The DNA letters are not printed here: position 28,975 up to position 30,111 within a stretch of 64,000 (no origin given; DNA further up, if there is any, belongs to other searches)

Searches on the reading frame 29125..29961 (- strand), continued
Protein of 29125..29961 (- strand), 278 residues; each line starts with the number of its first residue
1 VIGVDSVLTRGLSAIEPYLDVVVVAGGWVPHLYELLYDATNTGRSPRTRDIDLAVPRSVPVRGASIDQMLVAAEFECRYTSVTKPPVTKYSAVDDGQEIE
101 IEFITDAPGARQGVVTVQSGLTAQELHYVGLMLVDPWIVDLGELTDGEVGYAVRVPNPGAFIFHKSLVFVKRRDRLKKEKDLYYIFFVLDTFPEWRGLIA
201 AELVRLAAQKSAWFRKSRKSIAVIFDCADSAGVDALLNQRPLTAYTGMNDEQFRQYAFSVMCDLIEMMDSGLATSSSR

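Call 50: fold_search(model_id=the predicted structure, library=pdb)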
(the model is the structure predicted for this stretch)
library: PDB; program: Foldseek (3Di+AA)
matches with E <= 10: 544; with E <= 0.001: 7
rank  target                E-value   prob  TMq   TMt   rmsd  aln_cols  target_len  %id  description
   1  7c46                  1.6e-04  1.00  0.40  0.39   9.0       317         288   13  Crystal Structure of Rv1045 toxin point variant K189A (released 2021-05-26)
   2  8xhr_A                5.0e-04  1.00  0.37  0.36   9.6       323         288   13  Crystal structure of Mycobacterium tuberculosis MenT3 bound with CTP (released 2024-02-28)
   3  6j7r                  5.5e-04  1.00  0.39  0.38   9.1       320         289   13  Crystal structure of toxin TglT (unusual type guanylyltransferase-like toxin, Rv1045) mutant S78A co-expressed with TakA (released 2020-05-13)
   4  6y5u                  6.2e-04  1.00  0.40  0.39   9.6       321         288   14  MenT3 (aka TglT), nucleotidyltransferase toxin Rv1045 from Mycobacterium tuberculosis (released 2020-09-16)
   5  6j7p                  8.0e-04  1.00  0.40  0.39  10.2       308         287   12  Crystal structure of toxin TglT (unusual type guanylyltransferase-like toxin, Rv1045) mutant E146Q co-expressed with Tak (released 2020-05-13)
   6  6j7n                  9.4e-04  0.99  0.38  0.36   9.8       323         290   14  Crystal structure of toxin TglT (unusual type guanylyltransferase-like toxin, Rv1045) mutant D82A co-expressed with TakA (released 2020-05-13)
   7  6j7o                  9.9e-04  1.00  0.41  0.39   9.4       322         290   13  Crystal structure of toxin TglT (unusual type guanylyltransferase-like toxin, Rv1045) mutant E146Q from Mycobacterium tu (released 2020-05-13)
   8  6j7s                  1.0e-03  1.00  0.42  0.40   8.5       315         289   13  Crystal structure of toxin TglT (unusual type guanylyltransferase-like toxin, Rv1045) wild type protein from Mycobacteri (released 2020-05-13)
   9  5uvd                  2.6e-03  1.00  0.34  0.42   8.1       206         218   16  Crystal structure of an antigenic nucleotidyltransferase-like protein from Paracoccidioides brasiliensis (released 2018-01-31)
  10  7uy4_B                1.8e-02  0.41  0.22  0.23  13.1       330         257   13  Aminoglycoside-modifying enzyme ANT-3,9 in complex with spectinomycin and AMP-PNP (released 2023-05-10)
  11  8an5_B                1.9e-02  0.98  0.36  0.50  10.0       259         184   12  MenAT1 toxin-antitoxin complex (rv0078a-rv0078b) from Mycobacterium tuberculosis H37Rv (released 2023-08-02)
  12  9kma                  2.4e-02  0.44  0.25  0.17  13.7       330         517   14  Crystal structure of the CCA-adding enzyme from Arabidopsis thaliana (released 2025-06-18)
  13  7uy4_A                2.6e-02  0.35  0.24  0.25  12.4       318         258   15  Aminoglycoside-modifying enzyme ANT-3,9 in complex with spectinomycin and AMP-PNP (released 2023-05-10)
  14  7qpr_D                4.7e-02  0.18  0.20  0.09  28.3       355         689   11  Structure of full length SpoT (released 2023-01-18)
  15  1px5_A                4.9e-02  0.28  0.22  0.19  18.6       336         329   13  Crystal structure of the 2'-specific and double-stranded RNA-activated interferon-induced antiviral protein 2'-5'-olig (released 2003-11-25)
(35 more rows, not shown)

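Call 62: search_dna_similar(query=window:29125-29961:-, collection=plasmids, mode=protein, max_evalue=0.001, max_rows=15)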
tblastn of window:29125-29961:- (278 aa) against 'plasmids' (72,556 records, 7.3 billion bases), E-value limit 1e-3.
Records with a match: 4; places in all: 4; records where one place covers at least 80% of the query: 0.
Best place of each record, by identity: <60% 4.
By first word of the organism name: Burkholderia 3; Paraburkholderia 1.
By predicted mobility (MOB-suite, as given by PLSDB): conjugative 3; non-mobilizable 1.
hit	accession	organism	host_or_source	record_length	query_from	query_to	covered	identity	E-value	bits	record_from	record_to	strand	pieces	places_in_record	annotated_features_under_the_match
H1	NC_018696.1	Paraburkholderia phenoliruptrix BR3459a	Mimosa flocculosa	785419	15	211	71%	31.7%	8e-13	76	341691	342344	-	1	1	GSU2403 family nucleotidyltransferase fold protein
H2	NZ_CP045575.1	Burkholderia gladioli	Oryza sativa,Cell culture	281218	15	213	72%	29.3%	6e-9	64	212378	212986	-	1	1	GSU2403 family nucleotidyltransferase fold protein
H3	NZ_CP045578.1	Burkholderia gladioli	Oryza sativa,Cell culture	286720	15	213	72%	29.3%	6e-9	64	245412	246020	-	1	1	GSU2403 family nucleotidyltransferase fold protein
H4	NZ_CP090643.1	Burkholderia contaminans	sheep,milk,milk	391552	15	168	55%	28.2%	1e-6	57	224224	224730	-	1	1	GSU2403 family nucleotidyltransferase fold protein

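Call 63: search_dna_similar(query=window:29125-29961:-, collection=phages, mode=protein, max_evalue=0.001, max_rows=10)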
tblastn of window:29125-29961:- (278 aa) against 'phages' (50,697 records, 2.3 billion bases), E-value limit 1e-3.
No match.

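Call 64: get_annotated_region(hit=H1, flank=5000)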
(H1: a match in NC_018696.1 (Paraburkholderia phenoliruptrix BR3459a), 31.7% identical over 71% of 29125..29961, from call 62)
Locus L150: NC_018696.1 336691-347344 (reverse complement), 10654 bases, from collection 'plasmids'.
description: Paraburkholderia phenoliruptrix BR3459a plasmid pSYMBR3459, complete sequence
organism: Paraburkholderia phenoliruptrix BR3459a (NCBI taxid 1229205)
taxonomy: Bacteria; Pseudomonadota; Betaproteobacteria; Burkholderiales; Burkholderiaceae; Paraburkholderia; Paraburkholderia phenoliruptrix; Paraburkholderia phenoliruptrix BR3459a
host: -; source: Mimosa flocculosa; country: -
typing (MOB-suite, as given by PLSDB): conjugative; relaxase MOBP; mating-pair formation MPF_T
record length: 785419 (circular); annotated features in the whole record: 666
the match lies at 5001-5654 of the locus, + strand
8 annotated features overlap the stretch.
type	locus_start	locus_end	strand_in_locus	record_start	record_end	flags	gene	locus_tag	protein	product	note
CDS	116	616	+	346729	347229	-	-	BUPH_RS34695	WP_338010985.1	transposase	GO:0006313 - DNA transposition [Evidence IEA]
CDS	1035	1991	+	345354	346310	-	-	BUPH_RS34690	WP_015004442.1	hypothetical protein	-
CDS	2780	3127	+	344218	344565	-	-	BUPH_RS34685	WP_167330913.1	peptidase S9, prolyl oligopeptidase active site region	-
CDS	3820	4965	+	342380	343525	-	-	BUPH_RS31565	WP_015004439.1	hypothetical protein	-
CDS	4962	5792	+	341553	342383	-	-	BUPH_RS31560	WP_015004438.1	GSU2403 family nucleotidyltransferase fold protein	-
CDS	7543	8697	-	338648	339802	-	-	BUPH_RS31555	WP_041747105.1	IS110 family transposase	-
CDS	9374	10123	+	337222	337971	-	-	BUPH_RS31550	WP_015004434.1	H-NS family nucleoid-associated regulatory protein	GO:0006355 - regulation of DNA-templated transcription [Evidence IEA]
CDS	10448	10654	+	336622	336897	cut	-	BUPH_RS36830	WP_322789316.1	hypothetical protein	-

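Call 67: search_protein_families(library=pfam, proteins=[L150:3820-4965:+, L150:4962-5792:+], max_evalue=1)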
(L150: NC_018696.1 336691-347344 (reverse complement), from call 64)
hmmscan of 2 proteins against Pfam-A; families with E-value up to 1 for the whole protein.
L150:3820-4965:+ (381 aa): 5 families
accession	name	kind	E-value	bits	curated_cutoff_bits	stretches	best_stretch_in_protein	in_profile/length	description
PF13545.12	HTH_Crp_2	-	0.00028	21.2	27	1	162-234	3-69/70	Crp-like helix-turn-helix domain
PF01047.28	MarR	-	0.0036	17.6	24.6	1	189-220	18-49/59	MarR family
PF12802.13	MarR_2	-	0.013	16.1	27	1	182-220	16-52/61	MarR family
PF08279.18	HTH_11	-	0.1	12.9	25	1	186-221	13-49/55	HTH domain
PF13412.12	HTH_24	-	0.23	11.5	21.9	1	189-219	18-48/48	Winged helix-turn-helix DNA-binding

L150:4962-5792:+ (276 aa): 1 family
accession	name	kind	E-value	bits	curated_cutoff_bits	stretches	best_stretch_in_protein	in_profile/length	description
PF12281.14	NTP_transf_8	-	3.4e-25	89.8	26.3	1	16-209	15-205/218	Nucleotidyltransferase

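Call 73: search_protein_families(library=phrogs, proteins=[window:29125-29961:-], max_evalue=0.1)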
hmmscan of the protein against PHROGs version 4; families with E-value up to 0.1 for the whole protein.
window:29125-29961:- (278 aa): 0 families

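Call 86: search_protein_representatives(alignment_id=A2)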
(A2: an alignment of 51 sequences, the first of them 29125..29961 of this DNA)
Query: 51 sequences, 277 profile positions. Proteins with E-value up to 0.001 (for the whole library): 1738; up to 1e-10: 705; up to 1e-30: 89. The best 150 are listed.
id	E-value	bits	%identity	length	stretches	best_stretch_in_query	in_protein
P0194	2.2e-114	397.7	-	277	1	2-272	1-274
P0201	1.7e-96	339.1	-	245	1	67-275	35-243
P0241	5.5e-96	337.4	-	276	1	2-274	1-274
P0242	3.1e-85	302.2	-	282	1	6-266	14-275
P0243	4.2e-75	268.9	-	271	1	3-268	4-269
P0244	6.2e-74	265.1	-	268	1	8-269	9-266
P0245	6.8e-73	261.7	-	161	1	117-274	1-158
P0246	7.7e-70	251.7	-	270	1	4-266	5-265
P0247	2.4e-69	250.1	-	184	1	2-175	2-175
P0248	6.9e-68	245.3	-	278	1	8-271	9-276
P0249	8.5e-66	238.4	-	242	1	2-179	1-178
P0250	2.4e-65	236.9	-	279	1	8-270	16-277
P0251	8.9e-64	231.8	-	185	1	2-178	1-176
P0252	4.2e-63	229.5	-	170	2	55-175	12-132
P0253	3.0e-61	223.5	-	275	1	4-267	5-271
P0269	5.9e-51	189.7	-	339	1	8-273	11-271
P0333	2.3e-30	122.2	-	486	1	8-243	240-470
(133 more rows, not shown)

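Call 87: search_protein_families(library=pfam, proteins=[P0333, P0269], max_evalue=1)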
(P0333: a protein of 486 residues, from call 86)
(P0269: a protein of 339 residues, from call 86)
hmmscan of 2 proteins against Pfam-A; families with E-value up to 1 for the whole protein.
P0333 (486 aa): 5 families
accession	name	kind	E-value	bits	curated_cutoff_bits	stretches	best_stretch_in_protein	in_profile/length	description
PF12281.14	NTP_transf_8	-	5e-11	43.4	26.3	1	243-417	9-199/218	Nucleotidyltransferase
PF09952.14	AbiEi_2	-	9.7e-06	26.4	21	1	73-218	3-136/143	Transcriptional regulator, AbiEi antitoxin, Type IV TA system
PF01047.28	MarR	-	0.015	15.6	24.6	1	35-60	21-46/59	MarR family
PF01325.25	Fe_dep_repress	-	0.068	13.8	26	1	31-63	22-54/60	Iron dependent repressor, N-terminal DNA binding domain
PF01418.23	HTH_6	-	0.12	12.8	28.3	1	18-62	21-65/77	Helix-turn-helix domain, rpiR family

P0269 (339 aa): 2 families
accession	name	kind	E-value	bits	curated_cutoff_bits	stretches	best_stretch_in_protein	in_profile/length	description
PF12281.14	NTP_transf_8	-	4.7e-12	46.8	26.3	1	10-190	5-201/218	Nucleotidyltransferase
PF06816.18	NOD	-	0.11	12.4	20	1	246-266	15-35/56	NOTCH protein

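Call 88: fold_search(model_id=the predicted structure, library=viral)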
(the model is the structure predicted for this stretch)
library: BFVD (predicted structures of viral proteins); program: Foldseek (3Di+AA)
matches with E <= 10: 406; with E <= 0.001: 1
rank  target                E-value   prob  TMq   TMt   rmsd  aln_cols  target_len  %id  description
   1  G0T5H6                6.7e-04  0.98  0.29  0.24  16.4       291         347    8  Uncharacterized protein [Wiseana iridescent virus]
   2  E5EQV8                4.0e-03  0.99  0.27  0.40  10.5       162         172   12  (no name in the UniProt tables at hand)
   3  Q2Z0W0                8.0e-03  0.99  0.32  0.49   8.7       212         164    9  Uncharacterized protein [Pseudomonas phage EL]
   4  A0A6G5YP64            9.9e-03  0.99  0.23  0.32   5.1       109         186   18  (no name in the UniProt tables at hand)
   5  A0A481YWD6            1.4e-02  0.98  0.30  0.38   7.5       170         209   12  LicD family protein [Marseillevirus LCMAC201]
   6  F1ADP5                2.0e-02  0.89  0.20  0.27   6.8       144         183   15  Uncharacterized protein [Caulobacter phage Cd1]
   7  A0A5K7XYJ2            2.4e-02  0.92  0.31  0.22   7.1       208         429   11  Putative poly(A) polymerase catalytic subunit [Abalone asfa-like virus]
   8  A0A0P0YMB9            2.6e-02  0.75  0.34  0.23   9.8       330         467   12  (no name in the UniProt tables at hand)
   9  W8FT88                3.5e-02  0.82  0.21  0.15   6.6       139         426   19  (no name in the UniProt tables at hand)
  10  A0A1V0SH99            3.9e-02  0.77  0.21  0.16   6.9       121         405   14  Uncharacterized protein [Hokovirus HKV1]
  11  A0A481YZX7            4.6e-02  0.95  0.29  0.33   6.4       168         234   11  LicD family protein [Marseillevirus LCMAC202]
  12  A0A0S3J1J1            4.8e-02  0.54  0.31  0.26  12.0       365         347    9  Uncharacterized protein [Anticarsia gemmatalis multiple nucleopolyhedrovirus]
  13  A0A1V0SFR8            5.1e-02  0.57  0.22  0.17  11.1       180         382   14  Uncharacterized protein [Hokovirus HKV1]
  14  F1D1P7                6.0e-02  0.90  0.22  0.38   5.2       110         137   14  Uncharacterized protein ORF223 [Vibrio phage ICP1]
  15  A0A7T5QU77            7.0e-02  0.28  0.19  0.28  15.3       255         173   12  (no name in the UniProt tables at hand)
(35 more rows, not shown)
